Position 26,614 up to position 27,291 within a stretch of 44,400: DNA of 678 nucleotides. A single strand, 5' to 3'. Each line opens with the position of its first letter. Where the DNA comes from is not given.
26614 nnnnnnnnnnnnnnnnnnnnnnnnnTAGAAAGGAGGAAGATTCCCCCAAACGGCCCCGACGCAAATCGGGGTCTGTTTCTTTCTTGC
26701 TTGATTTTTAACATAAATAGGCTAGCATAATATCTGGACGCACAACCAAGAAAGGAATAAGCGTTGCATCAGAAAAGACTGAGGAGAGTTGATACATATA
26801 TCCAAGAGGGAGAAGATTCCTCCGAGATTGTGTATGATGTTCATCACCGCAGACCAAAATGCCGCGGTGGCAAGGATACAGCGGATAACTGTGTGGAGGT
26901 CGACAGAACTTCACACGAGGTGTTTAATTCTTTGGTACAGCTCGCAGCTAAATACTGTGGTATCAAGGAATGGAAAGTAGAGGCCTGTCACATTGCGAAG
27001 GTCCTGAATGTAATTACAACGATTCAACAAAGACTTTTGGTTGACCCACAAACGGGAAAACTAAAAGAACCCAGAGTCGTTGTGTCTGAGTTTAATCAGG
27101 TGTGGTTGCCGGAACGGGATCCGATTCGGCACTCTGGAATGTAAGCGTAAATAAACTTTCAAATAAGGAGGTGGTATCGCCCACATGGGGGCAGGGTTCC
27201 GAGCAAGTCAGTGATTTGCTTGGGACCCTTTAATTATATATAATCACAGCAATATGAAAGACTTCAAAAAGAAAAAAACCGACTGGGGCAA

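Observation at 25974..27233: Tandem pair of highly basic paralogues with a Cys-less HNH/HNN-type motif, each its own transcription unit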

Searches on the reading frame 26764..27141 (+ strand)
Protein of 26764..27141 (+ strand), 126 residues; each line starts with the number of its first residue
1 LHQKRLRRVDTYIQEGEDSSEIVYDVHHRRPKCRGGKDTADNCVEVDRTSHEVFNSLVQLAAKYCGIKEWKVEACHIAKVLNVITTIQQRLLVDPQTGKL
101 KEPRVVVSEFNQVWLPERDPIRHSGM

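Call 6: search_protein_families(library=pfam, proteins=[window:26764-27141:+], max_evalue=10)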
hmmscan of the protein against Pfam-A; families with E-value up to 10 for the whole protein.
window:26764-27141:+ (126 aa): 3 families
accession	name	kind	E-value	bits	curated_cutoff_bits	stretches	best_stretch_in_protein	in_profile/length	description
PF01844.29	HNH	-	0.018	15.6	21.4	1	25-44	15-34/47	HNH endonuclease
PF07230.16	Portal_T4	-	0.064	12.4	22.9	1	80-119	225-264/433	Bacteriophage T4-like portal protein (Gp20)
PF10997.13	Amj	-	0.27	11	27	1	60-100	164-206/253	Alternate to MurJ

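Call 7: search_protein_families(library=ncbifam, proteins=[window:26764-27141:+], max_evalue=10)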
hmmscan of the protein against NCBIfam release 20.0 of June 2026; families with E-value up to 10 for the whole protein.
window:26764-27141:+ (126 aa): 2 families
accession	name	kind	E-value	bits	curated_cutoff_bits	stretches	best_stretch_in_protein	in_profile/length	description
NF058586.1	HNHNucHlpB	equivalog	0.094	13.2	130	1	20-86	15-81/99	HNH nuclease-like protein HlpB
NF040563.1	guided_IscB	equivalog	0.1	11.7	175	1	19-55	200-236/314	RNA-guided endonuclease IscB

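Call 9: find_homologous_proteins(query=window:26764-27141:+, max_evalue=0.001)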
Query window:26764-27141:+ (126 aa): 6 proteins with E <= 0.001 among 6 candidates.
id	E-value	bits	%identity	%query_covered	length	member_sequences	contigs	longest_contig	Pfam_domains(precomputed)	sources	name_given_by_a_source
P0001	8.1e-65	235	99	83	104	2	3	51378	-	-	-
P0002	6.0e-63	229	84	94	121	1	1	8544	-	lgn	-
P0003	8.2e-62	225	78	99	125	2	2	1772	-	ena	-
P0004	8.1e-59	215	75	99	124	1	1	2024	-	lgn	-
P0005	8.5e-58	212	78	93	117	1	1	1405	-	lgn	-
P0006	7.5e-56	206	75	99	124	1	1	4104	-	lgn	-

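Call 14: find_encoding_contigs(protein=P0002, flank=10000)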
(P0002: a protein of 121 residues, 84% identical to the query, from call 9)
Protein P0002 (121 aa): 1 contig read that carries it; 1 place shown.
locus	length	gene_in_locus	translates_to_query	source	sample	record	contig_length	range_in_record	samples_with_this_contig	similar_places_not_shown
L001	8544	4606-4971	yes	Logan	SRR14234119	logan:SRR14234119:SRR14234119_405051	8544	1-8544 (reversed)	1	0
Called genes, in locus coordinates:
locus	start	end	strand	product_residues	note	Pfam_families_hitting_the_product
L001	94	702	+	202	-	PF04279:IspA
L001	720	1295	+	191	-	-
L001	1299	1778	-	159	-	PF13238:AAA_18, PF13671:AAA_33 (weak), PF01202:SKI, PF13207:AAA_17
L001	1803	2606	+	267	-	PF00300:His_Phos_1 (faint)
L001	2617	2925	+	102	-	PF03819:MazG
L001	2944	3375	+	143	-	PF11969:DcpS_C (weak), PF01230:HIT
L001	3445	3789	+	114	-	-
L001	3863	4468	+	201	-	-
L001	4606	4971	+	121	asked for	-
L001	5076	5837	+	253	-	PF13489:Methyltransf_23, PF01209:Ubie_methyltran (weak), PF13847:Methyltransf_31, PF08241:Methyltransf_11, PF08242:Methyltransf_12, PF13649:Methyltransf_25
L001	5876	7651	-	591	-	-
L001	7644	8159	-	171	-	-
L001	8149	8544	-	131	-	?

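Call 15: find_encoding_contigs(protein=P0006, flank=10000)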
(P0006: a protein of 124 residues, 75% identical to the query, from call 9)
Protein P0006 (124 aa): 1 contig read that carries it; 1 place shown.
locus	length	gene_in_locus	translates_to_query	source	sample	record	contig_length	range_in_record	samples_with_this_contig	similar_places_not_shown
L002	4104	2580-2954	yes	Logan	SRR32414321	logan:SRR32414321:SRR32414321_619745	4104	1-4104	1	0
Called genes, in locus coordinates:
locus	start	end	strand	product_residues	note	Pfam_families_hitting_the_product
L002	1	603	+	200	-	?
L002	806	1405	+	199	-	PF04279:IspA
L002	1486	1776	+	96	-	-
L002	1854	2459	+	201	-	-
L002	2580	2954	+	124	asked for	-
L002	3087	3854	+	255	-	PF01209:Ubie_methyltran (weak), PF05401:NodS (weak), PF13489:Methyltransf_23, PF13847:Methyltransf_31, PF08241:Methyltransf_11, PF08242:Methyltransf_12, PF13649:Methyltransf_25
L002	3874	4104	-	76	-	?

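Call 16: find_encoding_contigs(protein=P0004, flank=10000)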
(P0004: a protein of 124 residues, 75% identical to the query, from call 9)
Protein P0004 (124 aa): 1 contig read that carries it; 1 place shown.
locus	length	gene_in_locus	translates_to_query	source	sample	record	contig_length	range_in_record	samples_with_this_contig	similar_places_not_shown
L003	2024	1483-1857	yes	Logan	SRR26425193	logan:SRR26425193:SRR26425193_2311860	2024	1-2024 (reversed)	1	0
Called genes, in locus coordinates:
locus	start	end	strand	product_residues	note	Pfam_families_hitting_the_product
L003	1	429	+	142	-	?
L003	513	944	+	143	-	PF11969:DcpS_C, PF01230:HIT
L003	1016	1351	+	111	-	-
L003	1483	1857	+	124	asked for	-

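Call 17: find_encoding_contigs(protein=P0003, flank=10000)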
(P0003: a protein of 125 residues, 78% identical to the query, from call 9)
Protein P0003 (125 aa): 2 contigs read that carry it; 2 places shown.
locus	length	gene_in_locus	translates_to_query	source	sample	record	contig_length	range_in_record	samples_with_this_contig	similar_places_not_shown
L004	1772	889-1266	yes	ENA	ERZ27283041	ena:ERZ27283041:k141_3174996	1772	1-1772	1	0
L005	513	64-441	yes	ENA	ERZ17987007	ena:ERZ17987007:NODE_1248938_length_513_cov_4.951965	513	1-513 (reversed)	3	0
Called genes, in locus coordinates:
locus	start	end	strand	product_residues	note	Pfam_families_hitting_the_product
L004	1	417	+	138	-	?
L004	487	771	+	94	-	-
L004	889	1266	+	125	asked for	-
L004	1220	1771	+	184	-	?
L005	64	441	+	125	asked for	-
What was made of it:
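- The pair is not obligatory (calls 16, 17).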

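Call 22: search_protein_representatives(alignment_id=A1)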
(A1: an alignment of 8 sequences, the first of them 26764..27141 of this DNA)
Query: 8 sequences, 126 profile positions. Proteins with E-value up to 0.001 (for the whole library): 32; up to 1e-10: 22; up to 1e-30: 2. The best 32 are listed.
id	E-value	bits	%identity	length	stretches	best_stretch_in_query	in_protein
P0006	8.9e-65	232.7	-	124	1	1-125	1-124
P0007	3.1e-55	201.9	-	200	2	2-98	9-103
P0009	6.6e-30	120.1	-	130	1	3-124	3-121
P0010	7.7e-30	119.8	-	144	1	3-123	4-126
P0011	6.8e-27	110.3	-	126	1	10-120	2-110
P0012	1.3e-26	109.4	-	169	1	3-122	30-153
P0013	2.3e-25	105.4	-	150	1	3-121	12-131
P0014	2.9e-23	98.6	-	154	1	5-122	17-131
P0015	4.8e-23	97.9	-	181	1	3-123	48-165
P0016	2.6e-20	89.0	-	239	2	18-90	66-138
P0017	2.6e-19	85.8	-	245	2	23-104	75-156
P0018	2.8e-19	85.7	-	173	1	20-122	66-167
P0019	3.1e-19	85.5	-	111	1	31-121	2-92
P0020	2.1e-18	82.9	-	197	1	6-123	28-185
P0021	2.4e-17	79.4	-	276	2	24-107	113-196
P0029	2.8e-10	56.6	-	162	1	23-117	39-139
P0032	1.4e-06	44.7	-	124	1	19-120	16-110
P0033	3.0e-06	43.6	-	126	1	23-116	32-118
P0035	5.4e-05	39.5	-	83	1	17-57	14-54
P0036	2.2e-04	37.6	-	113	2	18-57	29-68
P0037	3.8e-04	36.8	-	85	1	25-59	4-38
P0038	9.5e-04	35.5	-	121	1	8-57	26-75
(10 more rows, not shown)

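Call 24: search_protein_families(library=pfam, proteins=[P0032, P0033, P0035, P0036, P0037, P0038, P0009, P0011, P0016, P0029], max_evalue=1)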
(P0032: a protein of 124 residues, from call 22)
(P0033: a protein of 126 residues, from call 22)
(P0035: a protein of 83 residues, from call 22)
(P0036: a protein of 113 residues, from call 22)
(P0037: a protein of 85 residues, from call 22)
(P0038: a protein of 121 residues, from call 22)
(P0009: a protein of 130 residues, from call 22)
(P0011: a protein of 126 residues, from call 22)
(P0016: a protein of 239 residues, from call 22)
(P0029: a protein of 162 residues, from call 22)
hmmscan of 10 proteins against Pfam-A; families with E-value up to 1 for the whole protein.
P0032 (124 aa): 0 families

P0033 (126 aa): 1 family
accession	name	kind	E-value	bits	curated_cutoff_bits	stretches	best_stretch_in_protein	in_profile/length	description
PF01844.29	HNH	-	0.082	13.5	21.4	1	26-51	7-32/47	HNH endonuclease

P0035 (83 aa): 1 family
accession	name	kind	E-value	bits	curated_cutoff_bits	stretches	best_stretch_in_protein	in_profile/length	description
PF01844.29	HNH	-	0.0042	17.7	21.4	1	16-44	9-37/47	HNH endonuclease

P0036 (113 aa): 1 family
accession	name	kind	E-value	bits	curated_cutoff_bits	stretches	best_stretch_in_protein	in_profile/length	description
PF00296.26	Bac_luciferase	-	0.049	13.4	27.9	1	18-83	249-306/314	Luciferase-like monooxygenase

P0037 (85 aa): 2 families
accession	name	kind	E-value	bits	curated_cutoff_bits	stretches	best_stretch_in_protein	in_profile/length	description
PF01844.29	HNH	-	0.021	15.4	21.4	1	4-27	15-38/47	HNH endonuclease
PF10813.13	Herpesvir_UL11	-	0.047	13.9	21.2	1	61-77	7-26/32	Herpesvirus UL11 homologue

P0038 (121 aa): 3 families
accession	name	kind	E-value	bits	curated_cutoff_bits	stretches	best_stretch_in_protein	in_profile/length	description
PF04153.24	NOT2_3_5_C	-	0.065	13.8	27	1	14-47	46-79/126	NOT2/NOT3/NOT5 C-terminal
PF01844.29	HNH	-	0.12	13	21.4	1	39-61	11-33/47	HNH endonuclease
PF08640.17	U3_assoc_6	-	0.6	10.5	24.7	0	32-50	24-42/85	U3 small nucleolar RNA-associated protein 6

P0009 (130 aa): 1 family
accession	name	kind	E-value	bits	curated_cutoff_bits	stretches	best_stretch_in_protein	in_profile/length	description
PF01844.29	HNH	-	0.15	12.7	21.4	1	14-44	6-36/47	HNH endonuclease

P0011 (126 aa): 0 families

P0016 (239 aa): 1 family
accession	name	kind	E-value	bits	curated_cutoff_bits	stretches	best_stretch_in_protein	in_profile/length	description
PF20930.2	Dicer_PBD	-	0.026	15.2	26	1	128-206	7-86/100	Dicer, partner-binding domain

P0029 (162 aa): 2 families
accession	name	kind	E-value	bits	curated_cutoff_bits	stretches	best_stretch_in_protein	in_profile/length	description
PF05246.16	DUF735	-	0.03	14.7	23.4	1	67-107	24-64/211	Protein of unknown function (DUF735)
PF18918.5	DUF5669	-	0.2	11.6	25.9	1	75-104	18-46/76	Family of unknown function (DUF5669)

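Call 25: search_protein_families(library=ncbifam, proteins=[P0032, P0033, P0035, P0036, P0037, P0038, P0009, P0011, P0016, P0029], max_evalue=1)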
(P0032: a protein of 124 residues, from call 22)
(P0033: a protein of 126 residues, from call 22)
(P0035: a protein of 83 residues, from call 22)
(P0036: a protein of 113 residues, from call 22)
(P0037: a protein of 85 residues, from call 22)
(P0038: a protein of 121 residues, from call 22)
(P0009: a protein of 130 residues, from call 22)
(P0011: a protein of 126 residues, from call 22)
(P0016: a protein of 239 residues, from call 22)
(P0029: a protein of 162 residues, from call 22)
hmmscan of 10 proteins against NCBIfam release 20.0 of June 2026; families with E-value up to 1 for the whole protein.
P0032 (124 aa): 1 family
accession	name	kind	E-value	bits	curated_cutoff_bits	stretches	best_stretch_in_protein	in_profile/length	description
NF005579.0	PRK07274.1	equivalog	0.13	12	169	1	32-76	9-53/131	single-stranded DNA-binding protein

P0033 (126 aa): 0 families

P0035 (83 aa): 3 families
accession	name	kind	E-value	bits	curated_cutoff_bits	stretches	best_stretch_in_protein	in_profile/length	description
NF058586.1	HNHNucHlpB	equivalog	0.0019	18.6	130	1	15-69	13-62/99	HNH nuclease-like protein HlpB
NF040563.1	guided_IscB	equivalog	0.0029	16.8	175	1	16-53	200-237/314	RNA-guided endonuclease IscB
TIGR03781.1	Bac_Flav_CT_K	equivalog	0.11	12.1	152.45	1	34-63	59-88/202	conjugative transposon protein TraK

P0036 (113 aa): 0 families

P0037 (85 aa): 2 families
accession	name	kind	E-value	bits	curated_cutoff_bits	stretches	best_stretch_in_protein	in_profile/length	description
NF058586.1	HNHNucHlpB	equivalog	0.011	16.2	130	1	3-59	19-73/99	HNH nuclease-like protein HlpB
NF040563.1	guided_IscB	equivalog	0.041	13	175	1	4-35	206-237/314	RNA-guided endonuclease IscB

P0038 (121 aa): 1 family
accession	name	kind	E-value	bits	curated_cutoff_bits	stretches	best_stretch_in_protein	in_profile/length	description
NF040563.1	guided_IscB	equivalog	0.0021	17.2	175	1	32-71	196-234/314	RNA-guided endonuclease IscB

P0009 (130 aa): 1 family
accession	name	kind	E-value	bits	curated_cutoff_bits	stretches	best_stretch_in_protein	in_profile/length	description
NF003201.0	PRK04169.1-5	equivalog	0.15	11.2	388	1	68-111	6-48/253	phosphoglycerol geranylgeranyltransferase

P0011 (126 aa): 0 families

P0016 (239 aa): 1 family
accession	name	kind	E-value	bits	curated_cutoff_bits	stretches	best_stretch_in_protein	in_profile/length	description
TIGR04021.1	LLM_DMSO2_sfnG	equivalog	0.045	13.1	382.95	1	181-220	112-150/350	dimethylsulfone monooxygenase SfnG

P0029 (162 aa): 1 family
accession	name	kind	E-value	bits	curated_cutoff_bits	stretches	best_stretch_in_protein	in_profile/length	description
NF011888.0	PRK15361.1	equivalog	0.01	15.5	266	1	66-99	38-71/195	SPI-2 type III secretion system translocon protein SseD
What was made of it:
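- Closest known: HNH variants with Asn as the last metal ligand. Same: Weak NCBIfam IscB hits cover the same motif (calls 7, 25).
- Closest known: NCBIfam NF058586 'HNH nuclease-like protein HlpB'. Same: Weak matches extend from the HNH motif into the following helix (residues 20-86 on profile positions 15-81 of 99, calls 7, 25).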

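Call 28: search_solved_structures(query=A2, max_evalue=10, show_alignments=3)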
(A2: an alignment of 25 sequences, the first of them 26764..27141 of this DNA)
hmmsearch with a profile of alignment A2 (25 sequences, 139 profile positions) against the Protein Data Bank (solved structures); distinct sequences matched with E-value up to 10: 32.
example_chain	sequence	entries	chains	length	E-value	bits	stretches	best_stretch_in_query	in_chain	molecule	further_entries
3zfk_A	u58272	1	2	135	0.0037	20.3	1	16-58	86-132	COLICIN-E7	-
1pt3_A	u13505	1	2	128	0.0058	19.7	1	16-55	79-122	Colicin E7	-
1m08_A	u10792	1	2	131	0.0061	19.6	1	16-55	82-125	Colicin E7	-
1mz8_B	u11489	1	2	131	0.0061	19.6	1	16-55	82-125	Colicin E7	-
3fbd_A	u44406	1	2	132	0.0061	19.6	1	16-55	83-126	Colicin-E7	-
2jb0_B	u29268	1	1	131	0.0077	19.3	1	16-54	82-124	COLICIN E7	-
2erh_B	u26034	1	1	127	0.01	18.9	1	18-55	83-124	Colicin E7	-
7cei_B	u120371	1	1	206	0.013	18.5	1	17-55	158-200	PROTEIN (COLICIN E7 IMMUNITY PROTEIN)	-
6me0_C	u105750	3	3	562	0.025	17.6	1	23-58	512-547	Maturase reverse transcriptase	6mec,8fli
9sjn_A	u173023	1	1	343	0.046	16.8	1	21-56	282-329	Cas8f fusion with HNH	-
8ydb_J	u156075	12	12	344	0.046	16.7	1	21-56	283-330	Cas8f fusion with HNH | HNH endonuclease | a protein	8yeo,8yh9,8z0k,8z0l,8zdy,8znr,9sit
8w1p_G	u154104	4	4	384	0.11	15.6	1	22-56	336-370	Cas8 | Cas8f fusion with HNH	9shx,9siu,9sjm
3ja7_A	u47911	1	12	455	0.14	15.2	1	76-127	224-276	Portal protein gp20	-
2jaz_B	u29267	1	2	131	0.15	15.1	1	16-55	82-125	COLICIN E7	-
1ujz_B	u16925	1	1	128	0.19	14.8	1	16-51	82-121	Designed Colicin E7 DNase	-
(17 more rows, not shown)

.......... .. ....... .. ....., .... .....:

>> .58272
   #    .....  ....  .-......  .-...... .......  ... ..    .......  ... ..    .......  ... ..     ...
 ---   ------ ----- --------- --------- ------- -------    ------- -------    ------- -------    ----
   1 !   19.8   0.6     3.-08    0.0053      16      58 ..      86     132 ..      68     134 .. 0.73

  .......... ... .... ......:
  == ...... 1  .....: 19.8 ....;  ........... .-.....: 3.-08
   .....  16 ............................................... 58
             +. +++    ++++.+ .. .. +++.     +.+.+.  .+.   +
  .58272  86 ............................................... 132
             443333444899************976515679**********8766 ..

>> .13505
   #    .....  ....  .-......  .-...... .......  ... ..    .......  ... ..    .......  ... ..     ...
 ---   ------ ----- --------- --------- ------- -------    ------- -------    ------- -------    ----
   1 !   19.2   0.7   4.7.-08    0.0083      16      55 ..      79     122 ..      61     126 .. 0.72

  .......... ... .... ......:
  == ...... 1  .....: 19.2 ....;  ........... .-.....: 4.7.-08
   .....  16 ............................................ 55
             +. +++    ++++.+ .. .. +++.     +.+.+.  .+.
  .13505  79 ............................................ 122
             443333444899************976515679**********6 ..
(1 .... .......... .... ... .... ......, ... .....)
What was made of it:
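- It is followed by the group II intron maturase, Cas8-HNH and McrA (call 28).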

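Call 30: find_related_loci(query=A1, collection=genome_contigs, flank=6000)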
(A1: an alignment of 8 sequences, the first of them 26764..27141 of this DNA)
Query A1 (126 aa) in genome_contigs; peptide patterns used: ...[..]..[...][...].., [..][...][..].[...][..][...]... (x = any residue, [..] = any of these).
7 stretches matched a pattern, but none encodes a relative of the query by tblastn (E <= 1e-3).
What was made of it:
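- Tried and rejected: The first GTDB species-representative scan, with close-family patterns, found nothing (call 30).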

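Call 33: find_encoding_contigs(protein=P0010, flank=8000)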
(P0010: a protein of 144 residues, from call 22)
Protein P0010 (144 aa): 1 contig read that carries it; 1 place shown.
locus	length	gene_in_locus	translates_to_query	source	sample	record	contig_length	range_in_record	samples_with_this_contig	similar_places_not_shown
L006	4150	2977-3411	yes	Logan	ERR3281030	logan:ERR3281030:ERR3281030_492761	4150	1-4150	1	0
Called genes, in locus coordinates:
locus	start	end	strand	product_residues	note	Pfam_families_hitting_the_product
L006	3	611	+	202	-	?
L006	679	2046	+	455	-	PF00291:PALP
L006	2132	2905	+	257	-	PF13489:Methyltransf_23 (weak), PF01209:Ubie_methyltran, PF13847:Methyltransf_31, PF08241:Methyltransf_11, PF08242:Methyltransf_12, PF13649:Methyltransf_25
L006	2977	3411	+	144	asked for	-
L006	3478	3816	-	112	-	-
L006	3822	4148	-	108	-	?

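Call 34: predict_structure(alignment_id=A2)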
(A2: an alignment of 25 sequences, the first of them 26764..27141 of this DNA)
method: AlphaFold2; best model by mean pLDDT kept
length: 126 residues; sequences in the alignment: 25
mean_pLDDT: 92.5   pTM: 0.78
mean pLDDT of the five models: 92.5, 92.2, 91.6, 91.1, 90.8
residues with pLDDT >= 90: 100; 70-90: 21; 50-70: 2; < 50: 3
segments of 3 or more residues with pLDDT < 50: none
pLDDT, mean of each block of 10 residues (from residue 1): 75 86 94 92 95 97 97 97 97 97 96 97 78
secondary structure, 60 per line:
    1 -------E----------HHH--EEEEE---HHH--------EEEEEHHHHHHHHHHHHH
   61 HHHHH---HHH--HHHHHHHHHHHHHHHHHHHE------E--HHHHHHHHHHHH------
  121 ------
elements in order: E24-28 E43-47 H48-65 H74-92 H103-114
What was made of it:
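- On HNH / His-Me finger superfamily: AlphaFold of the short protein (pLDDT 92.5): strands 24-28 and 43-47, helix 48-65 (call 34).
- AlphaFold of the short protein: pLDDT 92.5, strands 24-28 and 43-47, helix 48-65 (call 34).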

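Call 37: find_encoding_contigs(protein=P0012, flank=8000)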
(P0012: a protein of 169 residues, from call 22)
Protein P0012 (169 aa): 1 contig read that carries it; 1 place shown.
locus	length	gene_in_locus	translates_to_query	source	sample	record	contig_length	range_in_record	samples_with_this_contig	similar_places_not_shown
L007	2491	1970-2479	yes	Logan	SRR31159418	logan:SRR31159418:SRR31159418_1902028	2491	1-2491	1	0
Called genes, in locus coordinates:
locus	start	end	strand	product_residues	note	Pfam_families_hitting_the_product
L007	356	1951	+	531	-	-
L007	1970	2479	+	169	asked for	-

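Call 38: find_encoding_contigs(protein=P0009, flank=8000)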
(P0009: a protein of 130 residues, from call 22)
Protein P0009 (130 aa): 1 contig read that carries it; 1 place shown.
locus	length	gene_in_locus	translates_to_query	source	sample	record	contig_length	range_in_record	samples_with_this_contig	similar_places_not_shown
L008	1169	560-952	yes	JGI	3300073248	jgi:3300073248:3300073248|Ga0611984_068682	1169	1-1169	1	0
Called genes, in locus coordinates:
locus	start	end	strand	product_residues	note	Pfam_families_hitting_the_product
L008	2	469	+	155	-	?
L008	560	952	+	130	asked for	-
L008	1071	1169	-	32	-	?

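Call 39: fold_search(model_id=the predicted structure, library=pdb)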
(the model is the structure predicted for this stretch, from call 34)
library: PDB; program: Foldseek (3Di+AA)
matches with E <= 10: 110; with E <= 0.001: 0
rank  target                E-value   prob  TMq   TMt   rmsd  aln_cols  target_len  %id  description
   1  4qko_D                2.4e-01  0.91  0.28  0.26   4.2        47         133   23  The Crystal Structure of the Pyocin S2 Nuclease Domain, Immunity Protein Complex at 1.8 Angstroms (released 2015-06-10)
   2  8w1p_G                2.8e-01  0.85  0.26  0.10   3.1        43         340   30  Structure of Selenomonas sp. Cascade (SsCascade) (released 2024-08-07)
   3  2vlq_B                4.7e-01  0.93  0.26  0.25   0.9        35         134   28  F86A mutant of E9 DNase domain in complex with Im9 (released 2008-05-20)
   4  9shx_A                4.7e-01  0.75  0.26  0.10   3.1        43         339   30  Type I-F_HNH variant Cascade bound to dsDNA, HNH domain in middle position (released 2026-02-04)
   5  6ghc_A                5.4e-01  0.90  0.23  0.10   0.9        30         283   43  Modification dependent EcoKMcrA restriction endonuclease (released 2018-08-08)
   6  8ydb_J                5.4e-01  0.89  0.25  0.10   1.1        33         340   33  Type I-FHNH Cascade-dsDNA intermediate complex (released 2024-07-31)
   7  9w04_A                5.4e-01  0.13  0.22  0.11  16.9       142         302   11  Cryo-EM structure of TasH-tigRNA-dsDNA complex (released 2026-03-11)
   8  9sjn_A                6.1e-01  0.82  0.26  0.10   2.9        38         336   29  Type I-F_HNH variant Cascade target-free RNP, HNH domain in outwards position (released 2026-02-18)
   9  4h9d_C                6.1e-01  0.41  0.24  0.33   4.5        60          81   20  Crystal Structure of Mn-dependent Gme HNH nicking endonuclease from Geobacter metallireducens GS-15, Northeast Structu (released 2012-10-10)
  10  9w04_B                6.1e-01  0.14  0.22  0.09  14.9       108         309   15  Cryo-EM structure of TasH-tigRNA-dsDNA complex (released 2026-03-11)
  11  8zcz_A                7.5e-01  0.11  0.20  0.04  14.4       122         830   16  Cryo-EM structure of eSaCas9_NNG-guide RNA-target DNA complex in an interrogation state (released 2025-11-05)
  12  8z0l_F                8.6e-01  0.75  0.25  0.10   1.2        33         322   33  Cryo-EM structure of Cas8-HNH system at partial R-loop state (released 2024-10-02)
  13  8yh9_J                9.1e-01  0.54  0.24  0.13   1.6        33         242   33  Type I-FHNH Cascade complex (released 2024-07-31)
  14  8zcy_A                9.1e-01  0.10  0.20  0.05  14.0       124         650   14  Cryo-EM structure of eSaCas9_NNG-guide RNA-target DNA complex in an interrogation state (released 2025-11-05)
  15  9sjo_A                1.1e+00  0.47  0.27  0.12   3.3        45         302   29  Type I-F_HNH variant Cascade target-free RNP, HNH domain in middle position (released 2026-02-04)
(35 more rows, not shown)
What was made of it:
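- Foldseek PDB top hits are HNH cores: pyocin S2, colicin E9 (rmsd 0.9 A over 35 columns) and McrA (0.9 A over 30 columns) (call 39).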
